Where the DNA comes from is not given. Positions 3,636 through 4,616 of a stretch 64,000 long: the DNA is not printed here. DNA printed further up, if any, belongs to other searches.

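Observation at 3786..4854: Candidate toxin-antitoxin pair: HTH-Panacea(DUF4065) antitoxin-like gene overlapping a RelE-like toxin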

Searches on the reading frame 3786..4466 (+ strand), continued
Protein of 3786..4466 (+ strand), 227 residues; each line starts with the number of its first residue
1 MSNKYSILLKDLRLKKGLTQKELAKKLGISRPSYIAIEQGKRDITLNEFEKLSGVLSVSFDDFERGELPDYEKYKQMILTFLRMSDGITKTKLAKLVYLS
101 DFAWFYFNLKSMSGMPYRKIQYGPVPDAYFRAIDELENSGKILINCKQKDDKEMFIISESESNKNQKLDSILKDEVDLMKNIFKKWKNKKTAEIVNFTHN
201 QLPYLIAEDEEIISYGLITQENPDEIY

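Call 52: predict_structure(alignment_id=A4)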
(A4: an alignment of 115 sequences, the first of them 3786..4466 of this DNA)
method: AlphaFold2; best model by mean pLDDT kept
length: 227 residues; sequences in the alignment: 115
mean_pLDDT: 85.0   pTM: 0.77
mean pLDDT of the five models: 85.0, 82.5, 82.3, 81.9, 79.1
residues with pLDDT >= 90: 99; 70-90: 98; 50-70: 29; < 50: 1
segments of 3 or more residues with pLDDT < 50: none
pLDDT, mean of each block of 10 residues (from residue 1): 73 91 94 91 87 86 79 95 94 91 83 75 74 95 86 89 89 95 95 84 75 66 63
secondary structure, 60 per line:
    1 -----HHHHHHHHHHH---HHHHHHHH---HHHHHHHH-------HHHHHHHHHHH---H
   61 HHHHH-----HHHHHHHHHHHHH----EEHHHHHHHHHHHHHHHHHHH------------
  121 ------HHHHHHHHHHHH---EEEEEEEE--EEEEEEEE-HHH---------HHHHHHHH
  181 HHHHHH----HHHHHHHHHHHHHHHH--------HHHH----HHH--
elements in order: H6-16 H20-27 H31-38 H46-56 H60-65 H71-83 H90-108 H127-138 E142-149 E152-159 H173-186 H191-206 H215-218

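Call 56: fold_search(model_id=the predicted structure, library=pdb)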
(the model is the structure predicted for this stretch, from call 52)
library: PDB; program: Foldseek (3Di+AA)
matches with E <= 10: 925; with E <= 0.001: 0
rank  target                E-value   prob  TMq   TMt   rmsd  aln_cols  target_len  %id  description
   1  2b5a_B                2.8e-03  1.00  0.27  0.75   1.7        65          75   32  C.BclI, Control Element of the BclI Restriction-Modification System (released 2006-01-03)
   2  2b5a_A                3.8e-03  1.00  0.27  0.72   1.8        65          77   32  C.BclI, Control Element of the BclI Restriction-Modification System (released 2006-01-03)
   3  7pwj_FFF              4.4e-03  1.00  0.29  0.41  11.6       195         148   19  dUTPase from human in complex with Stl (released 2022-12-28)
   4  2b5a_C                4.6e-03  1.00  0.27  0.73   1.8        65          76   32  C.BclI, Control Element of the BclI Restriction-Modification System (released 2006-01-03)
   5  6h4c_F                5.3e-03  1.00  0.29  0.43  11.2       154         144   22  A polyamorous repressor: deciphering the evolutionary strategy used by the phage-inducible chromosomal islands to spre (released 2019-08-28)
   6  6h4c_D                6.8e-03  1.00  0.30  0.43  11.8       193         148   20  A polyamorous repressor: deciphering the evolutionary strategy used by the phage-inducible chromosomal islands to spre (released 2019-08-28)
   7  8p8o_F                7.4e-03  1.00  0.29  0.44  10.8       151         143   22  M. tuberculosis dUTPase - Stl1-159 (StlNT) complex structure (released 2024-11-27)
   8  6h4c_H                7.4e-03  1.00  0.29  0.43  11.2       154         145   22  A polyamorous repressor: deciphering the evolutionary strategy used by the phage-inducible chromosomal islands to spre (released 2019-08-28)
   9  7dlv_F                7.4e-03  1.00  0.28  0.41  11.8       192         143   21  shrimp dUTPase in complex with Stl (released 2021-12-01)
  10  6xgt_A                8.2e-03  1.00  0.24  0.34  17.5       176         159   15  Crystal structure of cyanase from the thermophilic fungus Thermomyces lanuginosus (released 2021-01-27)
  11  1y7y_B                8.6e-03  1.00  0.25  0.81   1.3        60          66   32  High-resolution crystal structure of the restriction-modification controller protein C.AhdI from Aeromonas hydrophila (released 2005-02-22)
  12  8ezt_B                9.0e-03  1.00  0.24  0.70   1.9        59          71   30  Crystal structure of HipB(Lp) from Legionella pneumophila (released 2023-09-27)
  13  6xgt_C                9.0e-03  1.00  0.24  0.34  17.4       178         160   15  Crystal structure of cyanase from the thermophilic fungus Thermomyces lanuginosus (released 2021-01-27)
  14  4i6u_A                9.5e-03  1.00  0.25  0.66   1.9        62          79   35  Crystal Structure of a Y37F mutant of the Restriction-Modification Controller Protein C.Esp1396I (released 2013-11-13)
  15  6jq1_B                9.5e-03  1.00  0.26  0.44  13.6       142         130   22  Crystal Structure of DdrO from Deinococcus geothermalis (released 2019-08-28)
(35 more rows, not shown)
